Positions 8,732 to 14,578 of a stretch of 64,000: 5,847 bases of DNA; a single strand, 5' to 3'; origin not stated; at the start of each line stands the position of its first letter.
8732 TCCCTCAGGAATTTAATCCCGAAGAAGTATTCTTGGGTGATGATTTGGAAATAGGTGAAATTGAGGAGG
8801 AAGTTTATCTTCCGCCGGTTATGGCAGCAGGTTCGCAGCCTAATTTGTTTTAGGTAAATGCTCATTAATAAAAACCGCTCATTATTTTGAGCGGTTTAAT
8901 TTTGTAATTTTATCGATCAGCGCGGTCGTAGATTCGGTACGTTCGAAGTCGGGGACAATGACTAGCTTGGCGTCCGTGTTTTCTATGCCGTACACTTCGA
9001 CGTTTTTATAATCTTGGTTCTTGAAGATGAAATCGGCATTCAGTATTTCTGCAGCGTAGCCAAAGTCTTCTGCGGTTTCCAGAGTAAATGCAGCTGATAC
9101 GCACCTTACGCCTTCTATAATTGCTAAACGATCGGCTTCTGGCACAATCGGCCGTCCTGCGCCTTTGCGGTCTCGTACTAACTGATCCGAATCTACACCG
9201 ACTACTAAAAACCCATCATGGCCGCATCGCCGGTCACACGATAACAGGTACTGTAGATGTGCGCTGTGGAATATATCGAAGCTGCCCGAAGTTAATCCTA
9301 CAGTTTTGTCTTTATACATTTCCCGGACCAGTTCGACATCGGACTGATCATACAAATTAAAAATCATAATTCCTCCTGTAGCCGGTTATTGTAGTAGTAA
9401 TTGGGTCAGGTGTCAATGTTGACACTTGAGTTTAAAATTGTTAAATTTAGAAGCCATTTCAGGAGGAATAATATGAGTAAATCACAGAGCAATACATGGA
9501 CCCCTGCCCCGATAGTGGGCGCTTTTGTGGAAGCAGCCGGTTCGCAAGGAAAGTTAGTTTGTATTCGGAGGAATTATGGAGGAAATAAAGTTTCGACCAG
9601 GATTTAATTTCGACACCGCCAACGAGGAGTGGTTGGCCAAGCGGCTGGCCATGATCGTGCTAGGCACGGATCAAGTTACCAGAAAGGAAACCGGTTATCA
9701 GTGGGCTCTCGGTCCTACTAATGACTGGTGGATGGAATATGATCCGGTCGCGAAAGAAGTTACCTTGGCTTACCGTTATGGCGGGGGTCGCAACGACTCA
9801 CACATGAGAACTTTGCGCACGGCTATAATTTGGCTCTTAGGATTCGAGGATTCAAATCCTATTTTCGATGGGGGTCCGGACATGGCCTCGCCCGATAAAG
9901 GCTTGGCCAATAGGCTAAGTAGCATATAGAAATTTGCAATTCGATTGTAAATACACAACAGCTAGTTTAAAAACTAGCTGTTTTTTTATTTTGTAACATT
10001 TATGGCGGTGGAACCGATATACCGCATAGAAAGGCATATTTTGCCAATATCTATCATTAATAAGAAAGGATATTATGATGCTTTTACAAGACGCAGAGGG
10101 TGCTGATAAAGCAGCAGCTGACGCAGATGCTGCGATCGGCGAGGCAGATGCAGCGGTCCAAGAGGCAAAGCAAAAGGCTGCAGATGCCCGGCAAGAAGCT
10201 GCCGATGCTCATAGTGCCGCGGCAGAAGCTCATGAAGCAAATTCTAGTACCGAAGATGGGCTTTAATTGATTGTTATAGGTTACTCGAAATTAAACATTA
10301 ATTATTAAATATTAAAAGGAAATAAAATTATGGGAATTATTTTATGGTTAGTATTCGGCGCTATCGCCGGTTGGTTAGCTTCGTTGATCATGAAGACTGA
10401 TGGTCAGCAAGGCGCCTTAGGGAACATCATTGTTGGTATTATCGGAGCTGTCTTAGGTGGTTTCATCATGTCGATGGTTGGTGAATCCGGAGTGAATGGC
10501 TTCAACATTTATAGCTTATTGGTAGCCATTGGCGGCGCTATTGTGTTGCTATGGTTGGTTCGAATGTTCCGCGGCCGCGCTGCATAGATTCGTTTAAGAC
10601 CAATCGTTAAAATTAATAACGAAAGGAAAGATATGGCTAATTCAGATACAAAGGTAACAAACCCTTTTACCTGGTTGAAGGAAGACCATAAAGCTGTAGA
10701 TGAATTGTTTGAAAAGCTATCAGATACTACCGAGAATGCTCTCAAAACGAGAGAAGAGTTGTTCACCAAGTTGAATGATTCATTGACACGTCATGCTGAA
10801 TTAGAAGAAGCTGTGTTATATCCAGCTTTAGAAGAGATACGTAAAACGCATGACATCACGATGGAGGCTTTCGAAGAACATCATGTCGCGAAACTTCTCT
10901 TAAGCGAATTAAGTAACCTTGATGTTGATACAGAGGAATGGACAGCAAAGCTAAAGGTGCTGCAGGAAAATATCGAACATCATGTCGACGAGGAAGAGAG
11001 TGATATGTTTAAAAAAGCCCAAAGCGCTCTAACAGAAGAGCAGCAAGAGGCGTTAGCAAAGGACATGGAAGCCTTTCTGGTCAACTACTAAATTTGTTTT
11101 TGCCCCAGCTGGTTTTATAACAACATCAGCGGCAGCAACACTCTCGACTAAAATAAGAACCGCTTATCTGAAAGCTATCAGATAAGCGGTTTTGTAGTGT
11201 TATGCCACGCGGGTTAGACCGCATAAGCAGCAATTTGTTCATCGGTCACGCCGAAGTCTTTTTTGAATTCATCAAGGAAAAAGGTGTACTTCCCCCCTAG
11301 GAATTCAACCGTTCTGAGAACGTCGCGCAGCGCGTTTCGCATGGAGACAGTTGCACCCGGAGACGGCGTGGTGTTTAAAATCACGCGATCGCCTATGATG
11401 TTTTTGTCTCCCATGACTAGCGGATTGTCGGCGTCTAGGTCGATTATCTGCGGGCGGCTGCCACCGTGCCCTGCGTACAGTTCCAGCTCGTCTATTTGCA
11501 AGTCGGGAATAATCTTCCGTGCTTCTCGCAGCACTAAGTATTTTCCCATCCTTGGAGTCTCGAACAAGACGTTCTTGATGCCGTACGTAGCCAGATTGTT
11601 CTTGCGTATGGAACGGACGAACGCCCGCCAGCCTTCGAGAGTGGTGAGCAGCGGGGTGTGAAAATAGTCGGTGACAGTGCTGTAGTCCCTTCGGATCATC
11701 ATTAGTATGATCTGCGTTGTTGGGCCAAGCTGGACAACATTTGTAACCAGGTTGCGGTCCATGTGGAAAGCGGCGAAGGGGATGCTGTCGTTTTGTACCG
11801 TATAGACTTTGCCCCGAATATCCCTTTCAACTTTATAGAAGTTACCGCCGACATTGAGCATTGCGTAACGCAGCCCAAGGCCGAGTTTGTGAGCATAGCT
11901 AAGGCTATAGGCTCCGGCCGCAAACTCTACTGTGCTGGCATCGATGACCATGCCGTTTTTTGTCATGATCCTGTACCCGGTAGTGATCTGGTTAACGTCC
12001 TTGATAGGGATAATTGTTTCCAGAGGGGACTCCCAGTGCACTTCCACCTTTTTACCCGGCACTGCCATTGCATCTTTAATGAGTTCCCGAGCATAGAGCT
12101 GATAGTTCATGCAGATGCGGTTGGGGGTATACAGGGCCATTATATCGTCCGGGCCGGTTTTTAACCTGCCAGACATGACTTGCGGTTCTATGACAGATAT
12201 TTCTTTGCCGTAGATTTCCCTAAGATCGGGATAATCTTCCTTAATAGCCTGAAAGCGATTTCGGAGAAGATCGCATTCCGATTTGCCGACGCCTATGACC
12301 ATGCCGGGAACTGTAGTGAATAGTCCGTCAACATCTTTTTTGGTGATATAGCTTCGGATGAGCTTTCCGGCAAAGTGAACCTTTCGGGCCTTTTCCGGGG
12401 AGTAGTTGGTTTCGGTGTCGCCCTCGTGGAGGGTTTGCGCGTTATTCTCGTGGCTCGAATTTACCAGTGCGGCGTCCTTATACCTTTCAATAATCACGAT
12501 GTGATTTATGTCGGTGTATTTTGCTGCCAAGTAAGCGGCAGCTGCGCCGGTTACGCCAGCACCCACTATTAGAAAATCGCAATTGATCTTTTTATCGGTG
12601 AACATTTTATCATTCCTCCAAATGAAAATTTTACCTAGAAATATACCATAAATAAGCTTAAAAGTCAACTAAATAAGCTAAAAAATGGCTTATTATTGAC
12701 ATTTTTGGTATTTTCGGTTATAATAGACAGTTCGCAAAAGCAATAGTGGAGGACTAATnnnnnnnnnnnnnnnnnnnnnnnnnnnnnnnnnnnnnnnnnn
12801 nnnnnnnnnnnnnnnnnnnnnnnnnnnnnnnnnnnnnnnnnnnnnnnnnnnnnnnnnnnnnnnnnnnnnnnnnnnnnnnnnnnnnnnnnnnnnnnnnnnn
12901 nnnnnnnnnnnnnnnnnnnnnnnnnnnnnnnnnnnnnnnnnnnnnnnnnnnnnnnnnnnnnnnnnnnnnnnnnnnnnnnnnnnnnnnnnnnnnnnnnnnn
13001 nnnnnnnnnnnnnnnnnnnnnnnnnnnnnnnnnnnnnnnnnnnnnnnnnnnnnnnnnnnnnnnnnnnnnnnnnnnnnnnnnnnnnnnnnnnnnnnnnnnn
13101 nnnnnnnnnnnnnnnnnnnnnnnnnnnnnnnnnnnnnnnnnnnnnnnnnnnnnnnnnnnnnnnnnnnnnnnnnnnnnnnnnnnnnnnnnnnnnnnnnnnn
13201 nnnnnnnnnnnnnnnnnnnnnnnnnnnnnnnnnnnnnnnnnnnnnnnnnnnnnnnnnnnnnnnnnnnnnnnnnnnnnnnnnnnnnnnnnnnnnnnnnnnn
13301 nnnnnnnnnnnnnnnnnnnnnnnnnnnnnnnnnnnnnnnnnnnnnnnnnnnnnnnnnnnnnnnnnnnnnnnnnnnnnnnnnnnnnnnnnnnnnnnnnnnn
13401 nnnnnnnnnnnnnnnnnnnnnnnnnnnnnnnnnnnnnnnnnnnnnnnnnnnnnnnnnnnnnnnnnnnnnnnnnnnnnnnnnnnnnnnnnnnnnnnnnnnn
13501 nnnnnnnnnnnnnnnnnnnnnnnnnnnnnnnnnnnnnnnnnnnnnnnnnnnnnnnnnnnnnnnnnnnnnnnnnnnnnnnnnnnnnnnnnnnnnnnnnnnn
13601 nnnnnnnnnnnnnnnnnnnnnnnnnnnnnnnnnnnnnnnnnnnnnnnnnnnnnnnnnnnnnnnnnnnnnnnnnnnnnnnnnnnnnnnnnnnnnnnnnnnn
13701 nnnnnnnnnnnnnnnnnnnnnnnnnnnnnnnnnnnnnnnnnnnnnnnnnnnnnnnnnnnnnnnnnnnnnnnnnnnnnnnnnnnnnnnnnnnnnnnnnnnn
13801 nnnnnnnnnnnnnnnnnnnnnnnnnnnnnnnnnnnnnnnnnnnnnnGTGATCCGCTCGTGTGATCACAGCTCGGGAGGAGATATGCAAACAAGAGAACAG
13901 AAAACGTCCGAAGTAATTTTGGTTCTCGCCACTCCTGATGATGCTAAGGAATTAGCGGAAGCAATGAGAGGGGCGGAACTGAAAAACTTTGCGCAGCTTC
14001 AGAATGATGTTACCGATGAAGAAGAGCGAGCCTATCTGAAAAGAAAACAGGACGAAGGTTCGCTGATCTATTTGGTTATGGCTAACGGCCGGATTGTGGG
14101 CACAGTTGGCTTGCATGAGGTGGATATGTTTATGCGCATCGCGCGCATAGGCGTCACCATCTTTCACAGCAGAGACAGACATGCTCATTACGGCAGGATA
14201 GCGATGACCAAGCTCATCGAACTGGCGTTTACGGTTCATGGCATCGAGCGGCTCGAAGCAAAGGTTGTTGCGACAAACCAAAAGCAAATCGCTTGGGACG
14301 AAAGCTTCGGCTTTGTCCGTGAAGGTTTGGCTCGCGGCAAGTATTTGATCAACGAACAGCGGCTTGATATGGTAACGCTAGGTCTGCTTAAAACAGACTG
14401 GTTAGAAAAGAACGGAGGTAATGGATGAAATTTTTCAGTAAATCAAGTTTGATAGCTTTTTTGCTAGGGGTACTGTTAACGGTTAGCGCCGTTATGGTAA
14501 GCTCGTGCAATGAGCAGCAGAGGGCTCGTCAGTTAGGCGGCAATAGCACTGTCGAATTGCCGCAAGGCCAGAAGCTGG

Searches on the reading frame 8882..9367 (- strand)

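Call 50: search_protein_families(library=pfam, proteins=[window:8882-9367:-], max_evalue=0.001)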
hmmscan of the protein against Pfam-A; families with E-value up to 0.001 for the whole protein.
window:8882-9367:- (161 aa): 1 family
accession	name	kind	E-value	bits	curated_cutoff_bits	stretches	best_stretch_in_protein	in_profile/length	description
PF01467.32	CTP_transf_like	-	2.2e-10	41.3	21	1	26-119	2-89/133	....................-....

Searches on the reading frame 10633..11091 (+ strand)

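Call 50: search_protein_families(library=pfam, proteins=[window:10633-11091:+], max_evalue=0.001)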
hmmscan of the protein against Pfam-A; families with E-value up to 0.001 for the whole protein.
window:10633-11091:+ (152 aa): 2 families
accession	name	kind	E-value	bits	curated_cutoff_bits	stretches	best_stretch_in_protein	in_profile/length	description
PF01814.28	Hemerythrin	-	1.9e-16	61.1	25.3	1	11-129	2-127/127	Hemerythrin HHE cation binding domain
PF12918.12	TcdB_N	-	0.00096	19.8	27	0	22-58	7-43/66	TcdB toxin N-terminal helical domain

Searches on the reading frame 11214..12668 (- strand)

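Call 7: search_protein_families(library=ncbifam, proteins=[window:11214-12668:-], max_evalue=0.1)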
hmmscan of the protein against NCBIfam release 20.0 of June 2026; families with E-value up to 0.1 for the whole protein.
window:11214-12668:- (484 aa): 29 families (the best 25 are shown)
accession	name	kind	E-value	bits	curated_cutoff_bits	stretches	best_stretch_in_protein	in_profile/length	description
NF008726.1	PRK11728.1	equivalog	7.5e-20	71.1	299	1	30-444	1-382/389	L-2-hydroxyglutarate oxidase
NF003611.0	PRK05257.3-2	subfamily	5.9e-19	68.1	499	1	29-448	5-442/497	malate:quinone oxidoreductase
NF003612.0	PRK05257.3-3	equivalog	4.9e-14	51.6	742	1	24-416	6-412/498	malate:quinone oxidoreductase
TIGR01320.1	mal_quin_oxido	equivalog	3.9e-12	45.7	549.95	1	31-309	2-302/482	malate dehydrogenase (quinone)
NF003610.0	PRK05257.3-1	equivalog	6.1e-11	41.5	745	1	25-279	5-275/495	malate:quinone oxidoreductase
NF003608.0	PRK05257.2-4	subfamily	7.1e-11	41.1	733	1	26-415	5-408/498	malate:quinone oxidoreductase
NF003607.0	PRK05257.2-3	equivalog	1.6e-09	36.9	734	1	23-261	6-256/497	malate:quinone oxidoreductase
NF003605.0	PRK05257.1-4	subfamily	1.8e-09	36.6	666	1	20-418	21-434/545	malate:quinone oxidoreductase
NF009875.0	PRK13339.1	subfamily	6.3e-09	34.9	623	1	28-447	5-443/498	malate:quinone oxidoreductase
NF003613.0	PRK05257.3-4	subfamily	1.7e-08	33.3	728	1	28-94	4-70/494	malate:quinone oxidoreductase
NF003606.0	PRK05257.2-1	subfamily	6.9e-08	31.9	425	1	27-310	8-313/497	malate:quinone oxidoreductase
NF003614.0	PRK05257.3-5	equivalog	1.8e-07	30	850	1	25-277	6-275/499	malate:quinone oxidoreductase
NF003604.0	PRK05257.1-3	subfamily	5.4e-07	28.3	737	1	25-264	3-256/500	malate:quinone oxidoreductase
NF003609.0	PRK05257.2-5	equivalog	1.2e-06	27.4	586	1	30-225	5-213/488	malate:quinone oxidoreductase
NF040844.1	Lac_Quin_Ox_NO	exception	6.4e-06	24.9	915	1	31-447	2-437/489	L-lactate dehydrogenase (quinone)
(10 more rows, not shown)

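Call 50: search_protein_families(library=pfam, proteins=[window:11214-12668:-], max_evalue=0.001)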
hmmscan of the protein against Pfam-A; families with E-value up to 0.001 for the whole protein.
window:11214-12668:- (484 aa): 4 families
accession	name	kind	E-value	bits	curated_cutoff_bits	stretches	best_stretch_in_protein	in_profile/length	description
PF01266.30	DAO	-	4.8e-15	56.4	27.9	1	31-433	1-333/353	FAD dependent oxidoreductase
PF06039.21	Mqo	-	4.7e-14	52.2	27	1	30-445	3-436/489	Malate:quinone oxidoreductase (Mqo)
PF13450.12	NAD_binding_8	-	0.0003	21.4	21.9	0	34-67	1-32/68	NAD(P)-binding Rossmann-like domain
PF13738.12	Pyr_redox_3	-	0.00063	19.5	30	0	33-63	1-30/305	Pyridine nucleotide-disulphide oxidoreductase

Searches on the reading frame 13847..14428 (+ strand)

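Call 7: search_protein_families(library=ncbifam, proteins=[window:13847-14428:+], max_evalue=0.1)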
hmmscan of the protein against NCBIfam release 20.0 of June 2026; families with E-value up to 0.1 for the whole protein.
window:13847-14428:+ (193 aa): 6 families
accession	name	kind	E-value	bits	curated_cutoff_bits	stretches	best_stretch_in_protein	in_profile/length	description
TIGR03585.1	PseH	equivalog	1.9e-11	44.3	93.1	1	48-177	26-154/156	UDP-4-amino-4,6-dideoxy-N-acetyl-beta-L-altrosamine N-acetyltransferase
NF011709.0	PRK15130.1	equivalog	2.2e-05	24.3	218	1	63-189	48-173/186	spermidine N1-acetyltransferase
NF000485.1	TlmB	exception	0.0014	18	625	1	25-180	10-165/292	bleomycin family antibiotic N-acetyltransferase TlmB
NF008072.0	PRK10809.1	equivalog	0.0039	17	190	1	119-187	124-192/194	ribosomal protein S5-alanine N-acetyltransferase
NF040503.1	resist_ArsN1a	equivalog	0.0057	16.4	170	1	30-177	6-154/159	arsinothricin resistance N-acetyltransferase ArsN1 family A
NF007527.0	PRK10140.1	equivalog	0.0092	15.8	236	1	55-174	33-154/162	N-acetyltransferase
